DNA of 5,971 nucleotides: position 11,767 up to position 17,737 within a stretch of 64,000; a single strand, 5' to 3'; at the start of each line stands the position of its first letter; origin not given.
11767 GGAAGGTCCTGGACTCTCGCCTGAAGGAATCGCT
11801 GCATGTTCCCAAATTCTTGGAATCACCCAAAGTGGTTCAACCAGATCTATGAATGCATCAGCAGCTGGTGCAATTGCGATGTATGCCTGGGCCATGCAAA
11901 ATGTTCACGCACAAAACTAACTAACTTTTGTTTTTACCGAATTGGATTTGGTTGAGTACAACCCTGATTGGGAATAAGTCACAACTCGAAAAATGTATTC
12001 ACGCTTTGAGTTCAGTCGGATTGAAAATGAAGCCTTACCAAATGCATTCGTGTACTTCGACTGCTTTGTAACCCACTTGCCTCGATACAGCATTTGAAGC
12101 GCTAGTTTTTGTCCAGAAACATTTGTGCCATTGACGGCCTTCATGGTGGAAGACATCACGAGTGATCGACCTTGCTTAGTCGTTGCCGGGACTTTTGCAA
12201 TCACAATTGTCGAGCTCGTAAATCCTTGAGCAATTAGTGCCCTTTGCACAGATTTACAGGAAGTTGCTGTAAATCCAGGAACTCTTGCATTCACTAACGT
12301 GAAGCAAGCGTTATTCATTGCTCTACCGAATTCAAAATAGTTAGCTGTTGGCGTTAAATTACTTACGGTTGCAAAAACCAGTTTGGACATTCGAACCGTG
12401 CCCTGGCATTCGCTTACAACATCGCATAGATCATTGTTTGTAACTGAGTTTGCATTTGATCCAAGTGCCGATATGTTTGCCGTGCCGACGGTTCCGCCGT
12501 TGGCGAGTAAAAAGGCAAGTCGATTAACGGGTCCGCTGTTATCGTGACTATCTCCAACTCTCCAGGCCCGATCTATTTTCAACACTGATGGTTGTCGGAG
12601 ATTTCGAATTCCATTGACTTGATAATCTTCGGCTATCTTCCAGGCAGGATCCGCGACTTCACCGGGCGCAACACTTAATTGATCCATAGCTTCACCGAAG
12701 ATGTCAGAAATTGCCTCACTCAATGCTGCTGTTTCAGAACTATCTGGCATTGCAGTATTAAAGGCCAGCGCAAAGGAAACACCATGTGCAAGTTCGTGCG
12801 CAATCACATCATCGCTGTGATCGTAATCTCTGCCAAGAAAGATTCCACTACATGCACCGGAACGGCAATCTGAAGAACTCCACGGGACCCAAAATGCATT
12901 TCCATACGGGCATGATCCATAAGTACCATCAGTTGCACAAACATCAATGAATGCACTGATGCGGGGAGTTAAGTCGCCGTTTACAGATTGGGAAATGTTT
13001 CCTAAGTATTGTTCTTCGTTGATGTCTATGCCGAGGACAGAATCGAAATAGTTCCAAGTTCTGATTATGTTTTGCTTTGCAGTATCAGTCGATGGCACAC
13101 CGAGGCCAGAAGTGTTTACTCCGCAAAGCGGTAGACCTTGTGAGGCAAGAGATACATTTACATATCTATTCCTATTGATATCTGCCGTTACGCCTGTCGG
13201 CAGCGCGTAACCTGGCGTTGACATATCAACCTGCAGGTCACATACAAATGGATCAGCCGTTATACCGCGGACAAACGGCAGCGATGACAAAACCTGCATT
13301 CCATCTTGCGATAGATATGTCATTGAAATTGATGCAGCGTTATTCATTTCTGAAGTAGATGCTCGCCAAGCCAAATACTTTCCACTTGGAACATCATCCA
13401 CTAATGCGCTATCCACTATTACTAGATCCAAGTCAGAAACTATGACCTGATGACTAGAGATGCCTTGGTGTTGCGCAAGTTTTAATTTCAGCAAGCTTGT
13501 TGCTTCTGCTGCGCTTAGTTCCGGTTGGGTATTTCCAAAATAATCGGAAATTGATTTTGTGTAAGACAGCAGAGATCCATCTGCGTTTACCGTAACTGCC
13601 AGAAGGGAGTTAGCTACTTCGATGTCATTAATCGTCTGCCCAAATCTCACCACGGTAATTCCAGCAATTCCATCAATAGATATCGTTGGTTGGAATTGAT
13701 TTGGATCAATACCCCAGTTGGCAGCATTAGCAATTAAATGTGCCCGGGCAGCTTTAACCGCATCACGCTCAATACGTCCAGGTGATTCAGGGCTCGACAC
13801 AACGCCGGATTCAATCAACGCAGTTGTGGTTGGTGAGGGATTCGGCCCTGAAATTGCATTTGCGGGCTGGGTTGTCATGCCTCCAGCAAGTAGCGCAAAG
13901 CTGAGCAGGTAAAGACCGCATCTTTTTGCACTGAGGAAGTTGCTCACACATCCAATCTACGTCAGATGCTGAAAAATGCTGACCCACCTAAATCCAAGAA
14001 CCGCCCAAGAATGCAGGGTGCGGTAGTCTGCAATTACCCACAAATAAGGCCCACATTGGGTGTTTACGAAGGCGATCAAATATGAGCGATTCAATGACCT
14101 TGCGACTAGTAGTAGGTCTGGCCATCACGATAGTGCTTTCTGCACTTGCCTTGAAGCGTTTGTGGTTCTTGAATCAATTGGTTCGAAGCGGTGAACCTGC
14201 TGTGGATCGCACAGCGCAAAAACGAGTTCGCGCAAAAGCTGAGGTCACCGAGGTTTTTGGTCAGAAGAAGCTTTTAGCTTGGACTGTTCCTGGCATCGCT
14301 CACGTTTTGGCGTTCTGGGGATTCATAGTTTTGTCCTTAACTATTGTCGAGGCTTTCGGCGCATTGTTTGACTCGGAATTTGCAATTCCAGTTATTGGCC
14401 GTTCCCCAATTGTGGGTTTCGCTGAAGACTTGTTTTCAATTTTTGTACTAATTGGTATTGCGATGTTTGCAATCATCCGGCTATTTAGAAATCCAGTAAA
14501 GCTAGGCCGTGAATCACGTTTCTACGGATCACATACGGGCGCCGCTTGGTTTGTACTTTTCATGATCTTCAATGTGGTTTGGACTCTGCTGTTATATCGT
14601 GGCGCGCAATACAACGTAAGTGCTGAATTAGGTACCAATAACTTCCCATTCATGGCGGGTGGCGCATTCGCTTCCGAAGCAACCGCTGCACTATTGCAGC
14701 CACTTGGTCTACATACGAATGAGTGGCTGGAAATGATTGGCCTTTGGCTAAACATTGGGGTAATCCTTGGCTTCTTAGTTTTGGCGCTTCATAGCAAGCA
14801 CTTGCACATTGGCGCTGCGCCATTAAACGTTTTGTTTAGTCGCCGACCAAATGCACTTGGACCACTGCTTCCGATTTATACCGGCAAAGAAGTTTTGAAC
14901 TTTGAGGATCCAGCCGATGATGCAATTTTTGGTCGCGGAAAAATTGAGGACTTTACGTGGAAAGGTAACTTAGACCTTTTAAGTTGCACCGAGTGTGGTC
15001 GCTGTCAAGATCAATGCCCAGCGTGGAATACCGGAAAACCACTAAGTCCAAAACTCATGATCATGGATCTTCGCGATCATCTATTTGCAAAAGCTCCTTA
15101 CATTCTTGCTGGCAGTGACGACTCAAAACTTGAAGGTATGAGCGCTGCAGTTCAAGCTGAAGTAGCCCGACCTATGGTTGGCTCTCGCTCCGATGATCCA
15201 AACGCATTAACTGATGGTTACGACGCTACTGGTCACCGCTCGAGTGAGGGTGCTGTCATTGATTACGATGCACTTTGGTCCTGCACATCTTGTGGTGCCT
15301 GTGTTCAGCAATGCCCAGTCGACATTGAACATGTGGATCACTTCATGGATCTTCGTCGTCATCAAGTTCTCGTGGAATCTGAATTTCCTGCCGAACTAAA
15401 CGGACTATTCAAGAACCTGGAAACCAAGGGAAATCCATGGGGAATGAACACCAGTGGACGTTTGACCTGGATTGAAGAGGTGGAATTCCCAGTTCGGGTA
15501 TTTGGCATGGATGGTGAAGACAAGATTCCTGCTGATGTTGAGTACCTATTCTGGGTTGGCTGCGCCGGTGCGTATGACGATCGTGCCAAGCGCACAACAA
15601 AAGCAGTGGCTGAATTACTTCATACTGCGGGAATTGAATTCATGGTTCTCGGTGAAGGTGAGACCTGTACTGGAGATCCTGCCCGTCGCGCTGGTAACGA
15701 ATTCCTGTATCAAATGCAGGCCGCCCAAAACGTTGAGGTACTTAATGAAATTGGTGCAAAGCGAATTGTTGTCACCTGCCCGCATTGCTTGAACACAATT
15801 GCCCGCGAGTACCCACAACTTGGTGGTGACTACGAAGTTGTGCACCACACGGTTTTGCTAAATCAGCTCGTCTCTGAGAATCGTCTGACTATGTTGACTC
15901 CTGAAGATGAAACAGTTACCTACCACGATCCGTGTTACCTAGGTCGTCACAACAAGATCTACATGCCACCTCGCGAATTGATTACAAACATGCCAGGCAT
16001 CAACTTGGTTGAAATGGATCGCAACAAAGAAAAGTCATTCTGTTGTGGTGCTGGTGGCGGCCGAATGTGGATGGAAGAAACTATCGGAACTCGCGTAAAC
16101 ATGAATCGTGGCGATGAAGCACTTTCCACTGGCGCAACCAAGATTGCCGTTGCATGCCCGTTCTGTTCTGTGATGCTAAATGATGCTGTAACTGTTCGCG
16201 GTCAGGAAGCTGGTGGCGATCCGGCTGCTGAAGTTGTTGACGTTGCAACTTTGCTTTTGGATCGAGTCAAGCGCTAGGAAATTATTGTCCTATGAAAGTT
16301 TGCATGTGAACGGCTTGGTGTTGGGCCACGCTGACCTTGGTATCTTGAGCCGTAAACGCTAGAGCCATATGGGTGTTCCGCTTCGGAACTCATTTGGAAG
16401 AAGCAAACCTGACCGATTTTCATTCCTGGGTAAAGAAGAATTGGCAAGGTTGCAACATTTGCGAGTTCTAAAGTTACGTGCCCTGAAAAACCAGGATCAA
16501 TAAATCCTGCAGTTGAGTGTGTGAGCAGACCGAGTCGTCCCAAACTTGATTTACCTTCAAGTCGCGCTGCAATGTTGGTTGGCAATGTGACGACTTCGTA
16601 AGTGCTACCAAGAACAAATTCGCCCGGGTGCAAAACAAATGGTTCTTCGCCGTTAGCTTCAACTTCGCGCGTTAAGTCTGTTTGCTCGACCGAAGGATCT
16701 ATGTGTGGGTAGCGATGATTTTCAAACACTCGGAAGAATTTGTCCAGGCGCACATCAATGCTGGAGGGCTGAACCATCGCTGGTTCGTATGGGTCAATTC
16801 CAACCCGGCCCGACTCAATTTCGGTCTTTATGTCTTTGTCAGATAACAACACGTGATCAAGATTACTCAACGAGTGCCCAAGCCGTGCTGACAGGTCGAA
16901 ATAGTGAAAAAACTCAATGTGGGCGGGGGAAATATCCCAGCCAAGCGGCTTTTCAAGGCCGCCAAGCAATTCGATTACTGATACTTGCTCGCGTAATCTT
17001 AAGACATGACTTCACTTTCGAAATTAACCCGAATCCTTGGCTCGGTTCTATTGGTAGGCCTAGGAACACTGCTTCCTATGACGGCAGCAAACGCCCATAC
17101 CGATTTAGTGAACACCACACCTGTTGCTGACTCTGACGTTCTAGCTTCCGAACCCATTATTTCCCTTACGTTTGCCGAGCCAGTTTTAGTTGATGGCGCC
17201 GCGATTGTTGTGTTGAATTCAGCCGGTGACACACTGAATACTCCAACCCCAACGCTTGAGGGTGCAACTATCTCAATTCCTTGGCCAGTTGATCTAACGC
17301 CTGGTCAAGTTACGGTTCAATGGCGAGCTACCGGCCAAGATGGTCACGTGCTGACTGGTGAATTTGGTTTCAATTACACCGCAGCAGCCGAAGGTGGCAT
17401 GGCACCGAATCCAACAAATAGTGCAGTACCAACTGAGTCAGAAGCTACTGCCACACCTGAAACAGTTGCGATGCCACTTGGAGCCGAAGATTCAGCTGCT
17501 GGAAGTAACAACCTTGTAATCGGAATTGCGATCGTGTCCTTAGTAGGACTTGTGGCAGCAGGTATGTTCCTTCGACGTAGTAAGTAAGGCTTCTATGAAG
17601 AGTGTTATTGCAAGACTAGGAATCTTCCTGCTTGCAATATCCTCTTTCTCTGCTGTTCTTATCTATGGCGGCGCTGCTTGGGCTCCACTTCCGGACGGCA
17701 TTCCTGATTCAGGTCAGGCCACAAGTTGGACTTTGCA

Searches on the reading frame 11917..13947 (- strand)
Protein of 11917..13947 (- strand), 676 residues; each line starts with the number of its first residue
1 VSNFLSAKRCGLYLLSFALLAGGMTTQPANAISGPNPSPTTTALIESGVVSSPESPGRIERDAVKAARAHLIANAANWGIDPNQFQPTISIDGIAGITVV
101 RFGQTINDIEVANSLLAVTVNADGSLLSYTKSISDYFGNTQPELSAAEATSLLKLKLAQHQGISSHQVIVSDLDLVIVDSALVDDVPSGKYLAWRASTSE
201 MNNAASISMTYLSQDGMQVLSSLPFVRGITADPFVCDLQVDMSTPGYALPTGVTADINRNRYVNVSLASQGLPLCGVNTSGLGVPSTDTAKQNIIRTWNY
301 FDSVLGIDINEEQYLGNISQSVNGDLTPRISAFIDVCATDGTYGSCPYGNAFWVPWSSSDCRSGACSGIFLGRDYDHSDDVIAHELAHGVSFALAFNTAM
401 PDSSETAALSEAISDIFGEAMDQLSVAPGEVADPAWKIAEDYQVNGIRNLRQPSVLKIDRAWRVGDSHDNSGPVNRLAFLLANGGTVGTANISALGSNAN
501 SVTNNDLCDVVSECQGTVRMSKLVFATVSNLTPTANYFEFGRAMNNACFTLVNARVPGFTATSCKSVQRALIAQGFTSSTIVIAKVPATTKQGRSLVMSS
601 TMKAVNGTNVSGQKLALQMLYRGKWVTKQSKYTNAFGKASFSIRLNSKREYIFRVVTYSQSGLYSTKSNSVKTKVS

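Call 95: search_protein_families(library=pfam, proteins=[window:11917-13947:-], max_evalue=0.01)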
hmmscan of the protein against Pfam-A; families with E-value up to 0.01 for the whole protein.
window:11917-13947:- (676 aa): 3 families
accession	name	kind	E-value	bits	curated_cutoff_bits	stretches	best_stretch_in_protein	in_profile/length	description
PF02868.21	Peptidase_M4_C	-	3.1e-09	37.4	24.4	1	405-551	8-145/165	Thermolysin metallopeptidase, alpha-helical domain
PF07504.19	FTP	-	5.7e-07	29.7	21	1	92-132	11-50/51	Fungalysin/Thermolysin Propeptide Motif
PF02128.21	Peptidase_M36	-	0.0098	15.6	23.3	0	372-425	173-229/368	Fungalysin metallopeptidase (M36)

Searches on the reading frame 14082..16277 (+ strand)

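Call 95: search_protein_families(library=pfam, proteins=[window:14082-16277:+], max_evalue=0.01)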
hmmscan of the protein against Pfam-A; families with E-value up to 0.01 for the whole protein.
window:14082-16277:+ (731 aa): 11 families
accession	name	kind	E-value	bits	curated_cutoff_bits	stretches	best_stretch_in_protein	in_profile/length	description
PF02754.22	CCG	-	1.6e-36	124.7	20.6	2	612-699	1-84/85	Cysteine-rich domain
PF13187.11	Fer4_9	-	3.4e-11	43.4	27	1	302-414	2-50/52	4Fe-4S dicluster domain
PF12838.12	Fer4_7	-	7e-09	36.5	27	1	391-415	29-52/52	4Fe-4S dicluster domain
PF13183.11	Fer4_8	-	1.3e-08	35.7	27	1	299-415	2-68/68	4Fe-4S dicluster domain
PF13237.11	Fer4_10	-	2.9e-08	33.9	25.5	1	297-412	4-53/53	4Fe-4S dicluster domain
PF13534.11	Fer4_17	-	3.6e-07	31.1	22.2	0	400-418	1-19/61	4Fe-4S dicluster domain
PF00037.32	Fer4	-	3.5e-06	27.1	21.1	1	401-414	8-21/24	4Fe-4S binding domain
PF12797.12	Fer4_2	-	5.5e-06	26.4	24.5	2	398-413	7-22/22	4Fe-4S binding domain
PF13484.11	Fer4_16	-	6.6e-06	27.3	30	0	302-320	2-20/66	4Fe-4S double cluster binding domain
PF12800.12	Fer4_4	-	0.00071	20.2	24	1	301-315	3-17/17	4Fe-4S binding domain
PF12798.12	Fer4_3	-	0.0085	17.3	27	1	401-415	1-15/15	4Fe-4S binding domain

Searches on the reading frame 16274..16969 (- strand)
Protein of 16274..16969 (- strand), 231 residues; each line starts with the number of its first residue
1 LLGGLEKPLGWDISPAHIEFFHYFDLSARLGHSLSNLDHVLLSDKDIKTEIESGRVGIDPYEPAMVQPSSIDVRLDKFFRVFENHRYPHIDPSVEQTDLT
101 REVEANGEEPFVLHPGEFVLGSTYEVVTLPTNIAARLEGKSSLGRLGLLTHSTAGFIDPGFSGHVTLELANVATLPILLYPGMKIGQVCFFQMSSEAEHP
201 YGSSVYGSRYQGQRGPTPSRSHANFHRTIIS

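Call 95: search_protein_families(library=pfam, proteins=[window:16274-16969:-], max_evalue=0.01)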
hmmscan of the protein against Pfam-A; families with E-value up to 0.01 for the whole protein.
window:16274-16969:- (231 aa): 4 families
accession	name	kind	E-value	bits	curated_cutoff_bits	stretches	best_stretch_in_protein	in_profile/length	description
PF22769.1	DCD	-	8.9e-48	162.7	27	1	42-193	2-153/153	dCTP deaminase-like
PF22569.1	DCD_C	-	3.5e-11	43.3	22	1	97-214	64-185/192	2'-deoxycytidine 5'-triphosphate deaminase (DCD), C-terminal domain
PF06559.16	DCD_N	-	7.1e-10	39.4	21.4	1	41-192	4-162/164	2'-deoxycytidine 5'-triphosphate deaminase (DCD) N-terminal domain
PF00692.24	dUTPase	-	1.1e-05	25.7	22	1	110-195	23-106/129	dUTPase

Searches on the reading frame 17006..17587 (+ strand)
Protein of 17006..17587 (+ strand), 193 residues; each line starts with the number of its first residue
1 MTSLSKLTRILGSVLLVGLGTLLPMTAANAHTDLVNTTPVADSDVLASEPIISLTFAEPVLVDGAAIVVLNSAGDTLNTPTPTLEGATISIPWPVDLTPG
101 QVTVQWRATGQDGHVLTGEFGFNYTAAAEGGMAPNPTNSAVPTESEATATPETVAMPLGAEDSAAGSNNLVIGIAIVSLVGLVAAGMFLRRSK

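Call 95: search_protein_families(library=pfam, proteins=[window:17006-17587:+], max_evalue=0.01)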
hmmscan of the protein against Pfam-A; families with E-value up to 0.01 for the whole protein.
window:17006-17587:+ (193 aa): 1 family
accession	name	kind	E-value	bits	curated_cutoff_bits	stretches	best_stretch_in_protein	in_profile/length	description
PF04234.18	CopC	-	1e-15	58.9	23.3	1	31-123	1-91/92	CopC domain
